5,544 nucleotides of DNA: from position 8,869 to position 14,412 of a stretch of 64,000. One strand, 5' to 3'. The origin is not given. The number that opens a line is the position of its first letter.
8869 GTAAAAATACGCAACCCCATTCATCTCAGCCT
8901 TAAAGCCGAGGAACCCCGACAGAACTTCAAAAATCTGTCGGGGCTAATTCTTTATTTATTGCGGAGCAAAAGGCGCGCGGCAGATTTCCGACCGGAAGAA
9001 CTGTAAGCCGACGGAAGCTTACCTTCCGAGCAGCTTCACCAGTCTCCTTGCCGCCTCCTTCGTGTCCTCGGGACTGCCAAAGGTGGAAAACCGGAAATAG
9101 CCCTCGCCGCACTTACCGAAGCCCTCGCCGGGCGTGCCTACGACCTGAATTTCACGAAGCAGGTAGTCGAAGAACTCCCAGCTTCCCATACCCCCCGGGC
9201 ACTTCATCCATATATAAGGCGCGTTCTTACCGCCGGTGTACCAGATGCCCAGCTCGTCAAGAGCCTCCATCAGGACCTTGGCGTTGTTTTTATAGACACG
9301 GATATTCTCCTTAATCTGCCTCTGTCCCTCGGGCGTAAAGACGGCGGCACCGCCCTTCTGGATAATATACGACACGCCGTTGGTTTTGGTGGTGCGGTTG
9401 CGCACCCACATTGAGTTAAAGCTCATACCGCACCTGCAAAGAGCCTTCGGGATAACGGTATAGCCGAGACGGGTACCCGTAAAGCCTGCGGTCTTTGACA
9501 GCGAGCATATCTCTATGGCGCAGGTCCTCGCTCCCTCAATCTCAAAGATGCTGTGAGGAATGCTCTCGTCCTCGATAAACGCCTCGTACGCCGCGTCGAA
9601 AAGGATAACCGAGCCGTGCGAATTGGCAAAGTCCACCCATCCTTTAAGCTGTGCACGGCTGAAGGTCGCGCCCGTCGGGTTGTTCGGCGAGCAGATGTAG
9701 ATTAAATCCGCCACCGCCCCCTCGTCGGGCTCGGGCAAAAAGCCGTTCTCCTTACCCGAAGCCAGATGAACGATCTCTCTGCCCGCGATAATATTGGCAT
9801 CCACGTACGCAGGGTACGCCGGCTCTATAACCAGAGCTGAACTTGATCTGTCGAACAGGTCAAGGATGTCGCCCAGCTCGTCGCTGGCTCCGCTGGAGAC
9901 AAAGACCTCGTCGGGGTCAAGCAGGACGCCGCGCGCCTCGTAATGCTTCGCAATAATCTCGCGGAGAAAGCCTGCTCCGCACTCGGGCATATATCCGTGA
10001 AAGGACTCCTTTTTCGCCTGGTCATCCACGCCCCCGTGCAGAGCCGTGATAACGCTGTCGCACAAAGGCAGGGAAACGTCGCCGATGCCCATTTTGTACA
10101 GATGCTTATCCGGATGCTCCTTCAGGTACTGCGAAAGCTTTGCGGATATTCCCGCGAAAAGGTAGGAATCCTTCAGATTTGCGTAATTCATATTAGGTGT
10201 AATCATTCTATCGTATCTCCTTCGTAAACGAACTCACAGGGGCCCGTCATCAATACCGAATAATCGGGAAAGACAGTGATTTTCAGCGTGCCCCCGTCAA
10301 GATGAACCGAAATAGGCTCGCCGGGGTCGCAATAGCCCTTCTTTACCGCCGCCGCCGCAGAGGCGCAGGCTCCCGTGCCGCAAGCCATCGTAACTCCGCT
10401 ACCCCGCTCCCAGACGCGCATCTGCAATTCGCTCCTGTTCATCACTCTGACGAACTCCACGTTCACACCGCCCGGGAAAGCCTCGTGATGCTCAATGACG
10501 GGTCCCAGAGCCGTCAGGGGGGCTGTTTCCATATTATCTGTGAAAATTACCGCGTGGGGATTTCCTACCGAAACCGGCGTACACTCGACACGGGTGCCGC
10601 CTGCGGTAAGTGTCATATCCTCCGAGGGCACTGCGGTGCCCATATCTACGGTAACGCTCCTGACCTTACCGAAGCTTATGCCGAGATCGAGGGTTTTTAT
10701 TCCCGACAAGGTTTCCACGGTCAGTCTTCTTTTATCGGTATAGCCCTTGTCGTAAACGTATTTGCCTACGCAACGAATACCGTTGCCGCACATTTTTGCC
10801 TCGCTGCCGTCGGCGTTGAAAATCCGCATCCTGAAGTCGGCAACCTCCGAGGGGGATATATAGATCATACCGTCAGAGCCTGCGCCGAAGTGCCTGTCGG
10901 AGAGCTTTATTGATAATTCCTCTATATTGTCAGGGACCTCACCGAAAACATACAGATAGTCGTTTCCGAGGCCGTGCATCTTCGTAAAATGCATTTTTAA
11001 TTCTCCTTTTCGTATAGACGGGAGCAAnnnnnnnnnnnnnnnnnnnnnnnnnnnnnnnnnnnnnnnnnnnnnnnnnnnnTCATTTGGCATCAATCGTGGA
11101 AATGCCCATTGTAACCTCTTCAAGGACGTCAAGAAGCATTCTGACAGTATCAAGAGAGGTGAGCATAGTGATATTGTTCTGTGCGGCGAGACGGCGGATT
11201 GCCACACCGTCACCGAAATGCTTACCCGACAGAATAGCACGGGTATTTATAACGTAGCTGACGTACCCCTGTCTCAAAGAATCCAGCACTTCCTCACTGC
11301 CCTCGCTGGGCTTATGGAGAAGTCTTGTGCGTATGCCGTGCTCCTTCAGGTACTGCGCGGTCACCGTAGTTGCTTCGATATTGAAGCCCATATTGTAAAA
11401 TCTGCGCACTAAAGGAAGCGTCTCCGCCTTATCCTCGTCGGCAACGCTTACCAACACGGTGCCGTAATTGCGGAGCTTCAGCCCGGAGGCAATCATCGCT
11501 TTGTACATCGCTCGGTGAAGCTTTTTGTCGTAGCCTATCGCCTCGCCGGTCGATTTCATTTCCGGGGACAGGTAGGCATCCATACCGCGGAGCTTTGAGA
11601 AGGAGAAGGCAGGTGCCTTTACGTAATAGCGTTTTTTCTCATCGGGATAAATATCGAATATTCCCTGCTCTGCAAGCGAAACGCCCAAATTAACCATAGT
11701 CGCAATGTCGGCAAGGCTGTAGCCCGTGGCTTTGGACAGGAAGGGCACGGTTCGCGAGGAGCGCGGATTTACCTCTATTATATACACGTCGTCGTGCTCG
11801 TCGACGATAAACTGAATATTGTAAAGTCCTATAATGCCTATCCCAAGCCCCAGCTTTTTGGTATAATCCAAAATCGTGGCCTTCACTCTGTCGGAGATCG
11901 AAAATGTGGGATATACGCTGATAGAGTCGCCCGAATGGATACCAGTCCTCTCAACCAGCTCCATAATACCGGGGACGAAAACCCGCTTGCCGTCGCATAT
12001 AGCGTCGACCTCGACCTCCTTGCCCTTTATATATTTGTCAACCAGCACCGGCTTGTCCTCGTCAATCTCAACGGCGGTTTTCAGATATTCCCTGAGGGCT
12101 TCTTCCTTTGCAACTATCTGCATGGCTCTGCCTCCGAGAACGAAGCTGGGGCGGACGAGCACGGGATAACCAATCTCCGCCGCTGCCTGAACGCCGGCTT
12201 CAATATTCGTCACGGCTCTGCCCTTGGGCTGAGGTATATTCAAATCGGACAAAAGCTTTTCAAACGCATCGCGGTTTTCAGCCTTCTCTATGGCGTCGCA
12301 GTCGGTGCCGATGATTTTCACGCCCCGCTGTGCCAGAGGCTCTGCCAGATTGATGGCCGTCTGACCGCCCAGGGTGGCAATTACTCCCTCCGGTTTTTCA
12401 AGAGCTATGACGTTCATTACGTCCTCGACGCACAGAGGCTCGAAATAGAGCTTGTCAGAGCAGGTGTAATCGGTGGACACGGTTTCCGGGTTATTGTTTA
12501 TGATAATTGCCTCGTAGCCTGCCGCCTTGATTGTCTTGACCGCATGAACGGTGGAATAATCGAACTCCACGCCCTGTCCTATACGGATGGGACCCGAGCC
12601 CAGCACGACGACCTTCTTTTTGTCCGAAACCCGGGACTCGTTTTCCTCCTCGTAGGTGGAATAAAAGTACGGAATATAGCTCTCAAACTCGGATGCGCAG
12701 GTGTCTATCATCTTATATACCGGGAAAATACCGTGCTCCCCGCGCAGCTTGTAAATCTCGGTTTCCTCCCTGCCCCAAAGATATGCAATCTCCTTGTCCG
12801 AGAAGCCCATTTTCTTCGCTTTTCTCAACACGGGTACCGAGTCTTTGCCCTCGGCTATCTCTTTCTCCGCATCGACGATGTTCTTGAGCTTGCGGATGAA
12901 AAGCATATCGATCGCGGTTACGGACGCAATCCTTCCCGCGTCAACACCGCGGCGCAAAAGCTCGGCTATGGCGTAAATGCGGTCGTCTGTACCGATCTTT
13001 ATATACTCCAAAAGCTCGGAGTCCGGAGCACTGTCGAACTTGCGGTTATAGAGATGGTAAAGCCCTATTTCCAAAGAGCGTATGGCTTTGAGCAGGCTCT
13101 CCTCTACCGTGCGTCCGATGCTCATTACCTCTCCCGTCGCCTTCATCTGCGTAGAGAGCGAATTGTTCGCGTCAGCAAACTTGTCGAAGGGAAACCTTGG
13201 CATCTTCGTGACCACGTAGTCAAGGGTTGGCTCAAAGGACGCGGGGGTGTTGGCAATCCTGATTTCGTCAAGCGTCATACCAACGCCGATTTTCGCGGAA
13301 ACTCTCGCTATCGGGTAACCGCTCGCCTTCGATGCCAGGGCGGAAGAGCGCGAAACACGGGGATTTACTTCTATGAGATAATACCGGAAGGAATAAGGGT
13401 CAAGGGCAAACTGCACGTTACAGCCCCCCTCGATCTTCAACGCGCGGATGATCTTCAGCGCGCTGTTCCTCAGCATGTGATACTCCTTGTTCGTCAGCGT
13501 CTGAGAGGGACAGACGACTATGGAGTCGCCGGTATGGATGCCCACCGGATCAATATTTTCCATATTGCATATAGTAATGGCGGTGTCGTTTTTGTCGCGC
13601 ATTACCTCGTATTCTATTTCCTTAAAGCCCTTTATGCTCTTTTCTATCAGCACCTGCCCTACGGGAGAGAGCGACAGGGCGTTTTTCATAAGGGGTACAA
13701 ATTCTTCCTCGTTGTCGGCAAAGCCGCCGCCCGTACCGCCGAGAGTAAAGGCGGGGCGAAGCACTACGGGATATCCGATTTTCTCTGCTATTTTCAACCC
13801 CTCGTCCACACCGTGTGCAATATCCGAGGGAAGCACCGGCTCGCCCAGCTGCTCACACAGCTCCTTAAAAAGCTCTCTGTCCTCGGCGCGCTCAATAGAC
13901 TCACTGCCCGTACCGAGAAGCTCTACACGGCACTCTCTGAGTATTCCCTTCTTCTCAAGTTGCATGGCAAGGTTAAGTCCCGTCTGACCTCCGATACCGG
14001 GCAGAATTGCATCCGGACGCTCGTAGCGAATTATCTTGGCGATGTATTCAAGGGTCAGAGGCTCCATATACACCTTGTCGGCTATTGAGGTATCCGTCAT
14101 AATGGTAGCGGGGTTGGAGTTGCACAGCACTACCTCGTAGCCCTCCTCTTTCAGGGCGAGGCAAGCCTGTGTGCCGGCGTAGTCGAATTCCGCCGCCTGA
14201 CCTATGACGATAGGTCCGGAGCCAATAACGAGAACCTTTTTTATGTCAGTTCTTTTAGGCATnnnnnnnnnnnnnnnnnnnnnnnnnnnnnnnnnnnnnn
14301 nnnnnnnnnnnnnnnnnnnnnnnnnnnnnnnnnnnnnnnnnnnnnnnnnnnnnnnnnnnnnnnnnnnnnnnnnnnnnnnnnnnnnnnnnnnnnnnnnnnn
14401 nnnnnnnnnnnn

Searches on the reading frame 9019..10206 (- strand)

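Call 7: search_protein_families(library=ncbifam, proteins=[window:9019-10206:-])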
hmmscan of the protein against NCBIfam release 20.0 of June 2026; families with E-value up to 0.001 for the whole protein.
window:9019-10206:- (395 aa): 63 families (the best 25 are shown)
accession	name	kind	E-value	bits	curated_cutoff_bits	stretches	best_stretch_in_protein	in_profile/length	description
TIGR03542.1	DAPAT_plant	equivalog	2.2e-143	478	364.7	1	4-391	3-400/402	LL-diaminopimelate aminotransferase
TIGR03540.1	DapC_direct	equivalog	1e-62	212.3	593.25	1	14-391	11-382/383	LL-diaminopimelate aminotransferase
NF006756.0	PRK09276.1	subfamily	1.1e-61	208.8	507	1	14-391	13-384/387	LL-diaminopimelate aminotransferase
NF041364.1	GntC_guanitoxin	equivalog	2.6e-52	177.9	415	1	40-391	4-355/356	guanitoxin biosynthesis PLP-dependent (S)-gamma-hydroxy-L-arginine cyclodehydratase GntC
NF005977.0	PRK08068.1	subfamily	3.1e-47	161.7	494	1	16-392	16-386/391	transaminase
NF005815.0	PRK07681.1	equivalog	1e-41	143.3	545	1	18-389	14-382/399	LL-diaminopimelate aminotransferase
NF004611.0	PRK05942.1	equivalog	2.4e-41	142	628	1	38-389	39-386/394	aspartate aminotransferase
NF005613.0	PRK07366.1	equivalog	2e-38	132.4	486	1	34-393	30-388/391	LL-diaminopimelate aminotransferase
NF006229.0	PRK08361.1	equivalog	1.3e-37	129.8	624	1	40-393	39-388/391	aspartate aminotransferase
NF006033.0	PRK08175.1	equivalog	9.3e-35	120.3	647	1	62-392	60-393/407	alanine transaminase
NF006604.0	PRK09148.1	equivalog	1.7e-34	119.5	648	1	35-393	32-389/406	LL-diaminopimelate aminotransferase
TIGR03537.1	DapC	equivalog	3.8e-33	114.9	453.6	1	36-389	2-347/350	succinyldiaminopimelate transaminase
NF006387.0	PRK08636.1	equivalog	4.6e-32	111.5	675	1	15-393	16-398/403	LL-diaminopimelate aminotransferase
NF005816.0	PRK07682.1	equivalog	1.4e-31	109.5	620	1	68-393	58-383/390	aminotransferase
NF004937.0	PRK06290.1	equivalog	1.8e-30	106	585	1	7-376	17-384/410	LL-diaminopimelate aminotransferase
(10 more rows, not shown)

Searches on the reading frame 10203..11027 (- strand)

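Call 7: search_protein_families(library=ncbifam, proteins=[window:10203-11027:-])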
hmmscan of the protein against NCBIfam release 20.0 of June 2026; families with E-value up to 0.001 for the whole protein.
window:10203-11027:- (274 aa): 2 families
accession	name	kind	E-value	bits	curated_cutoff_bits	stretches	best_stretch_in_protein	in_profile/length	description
TIGR00652.1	DapF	equivalog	2.1e-85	286.4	114.65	1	12-272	1-268/270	diaminopimelate epimerase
NF038284.1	bifunc_DapF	exception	4e-38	131.2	350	1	19-245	17-235/254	bifunctional diaminopimelate epimerase/glutamate racemase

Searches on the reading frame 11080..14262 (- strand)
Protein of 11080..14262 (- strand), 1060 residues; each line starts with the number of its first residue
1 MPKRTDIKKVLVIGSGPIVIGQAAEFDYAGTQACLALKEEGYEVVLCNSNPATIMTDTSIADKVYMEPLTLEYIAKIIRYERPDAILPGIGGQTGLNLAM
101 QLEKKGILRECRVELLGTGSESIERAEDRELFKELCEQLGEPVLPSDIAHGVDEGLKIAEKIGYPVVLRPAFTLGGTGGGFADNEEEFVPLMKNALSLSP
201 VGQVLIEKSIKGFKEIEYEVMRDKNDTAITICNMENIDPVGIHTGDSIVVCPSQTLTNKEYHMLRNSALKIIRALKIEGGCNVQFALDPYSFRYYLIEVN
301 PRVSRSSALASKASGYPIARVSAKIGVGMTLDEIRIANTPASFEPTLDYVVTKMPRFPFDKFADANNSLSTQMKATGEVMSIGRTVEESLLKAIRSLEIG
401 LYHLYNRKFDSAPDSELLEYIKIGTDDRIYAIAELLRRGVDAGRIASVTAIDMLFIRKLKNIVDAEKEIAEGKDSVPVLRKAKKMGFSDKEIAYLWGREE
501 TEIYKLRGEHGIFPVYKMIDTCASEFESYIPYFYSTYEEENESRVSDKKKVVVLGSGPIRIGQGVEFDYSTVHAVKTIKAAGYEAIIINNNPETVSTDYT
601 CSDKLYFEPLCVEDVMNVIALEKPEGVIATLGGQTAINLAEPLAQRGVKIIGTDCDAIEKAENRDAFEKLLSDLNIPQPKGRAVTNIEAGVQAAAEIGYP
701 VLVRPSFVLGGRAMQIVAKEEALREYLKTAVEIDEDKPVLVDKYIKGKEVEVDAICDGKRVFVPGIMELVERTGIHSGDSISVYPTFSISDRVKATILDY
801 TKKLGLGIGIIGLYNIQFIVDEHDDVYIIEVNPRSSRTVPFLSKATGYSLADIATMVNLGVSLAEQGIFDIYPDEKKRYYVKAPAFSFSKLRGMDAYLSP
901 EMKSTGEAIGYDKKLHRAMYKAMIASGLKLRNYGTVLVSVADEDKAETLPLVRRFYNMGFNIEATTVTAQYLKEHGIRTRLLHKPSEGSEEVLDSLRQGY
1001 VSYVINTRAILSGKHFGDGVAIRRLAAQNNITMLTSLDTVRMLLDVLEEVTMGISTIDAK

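Call 7: search_protein_families(library=ncbifam, proteins=[window:11080-14262:-])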
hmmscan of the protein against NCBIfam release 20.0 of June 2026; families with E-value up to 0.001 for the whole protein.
window:11080-14262:- (1060 aa): 51 families (the best 25 are shown)
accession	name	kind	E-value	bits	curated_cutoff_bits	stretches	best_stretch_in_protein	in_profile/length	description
NF003671.0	PRK05294.1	equivalog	0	1494.1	599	1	1-1051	1-1050/1058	carbamoyl-phosphate synthase large subunit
TIGR01369.1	CPSaseII_lrg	equivalog_domain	0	1457.1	1027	1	2-1046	1-1051/1052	carbamoyl-phosphate synthase (glutamine-hydrolyzing) large subunit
NF009554.0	PRK12999.1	equivalog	5.9e-35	120.4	965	2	637-834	93-296/1147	pyruvate carboxylase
TIGR01235.1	pyruv_carbox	equivalog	1.2e-34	119.1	1114.45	2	69-333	61-323/1143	pyruvate carboxylase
NF006286.0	PRK08462.1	equivalog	4.5e-33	114.8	740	2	43-331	40-323/445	acetyl-CoA carboxylase biotin carboxylase subunit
NF006406.0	PRK08654.1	equivalog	1.2e-32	113.1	739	2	69-331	61-320/499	acetyl-CoA carboxylase biotin carboxylase subunit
NF006367.0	PRK08591.1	subfamily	5.5e-32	111.1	597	2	70-331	62-321/451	acetyl-CoA carboxylase biotin carboxylase subunit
NF004085.0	PRK05586.1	equivalog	4.5e-31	108.2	723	2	82-332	74-322/448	acetyl-CoA carboxylase biotin carboxylase subunit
TIGR00514.1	accC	equivalog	5e-31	108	626.5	2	83-331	75-321/449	acetyl-CoA carboxylase biotin carboxylase subunit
NF053643.1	Ddl_archaea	equivalog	1.3e-29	103.3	500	2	578-859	18-294/367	putative pseudomurein biosynthesis ATP-grasp protein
NF009471.0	PRK12833.1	equivalog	2.8e-27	95.4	686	2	5-331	3-324/467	acetyl-CoA carboxylase biotin carboxylase subunit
NF005525.0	PRK07178.1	equivalog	6.1e-27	94.4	768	2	73-331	64-319/471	acetyl-CoA carboxylase biotin carboxylase subunit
NF006287.0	PRK08463.1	equivalog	1.8e-26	93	775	2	69-332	60-322/479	acetyl-CoA carboxylase subunit A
TIGR02712.1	urea_carbox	equivalog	2.9e-24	84.9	1303.85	2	59-315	53-304/1201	urea carboxylase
TIGR01205.1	D_ala_D_alaTIGR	subfamily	8.9e-23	80.7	245.65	2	35-301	25-285/318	D-alanine--D-alanine ligase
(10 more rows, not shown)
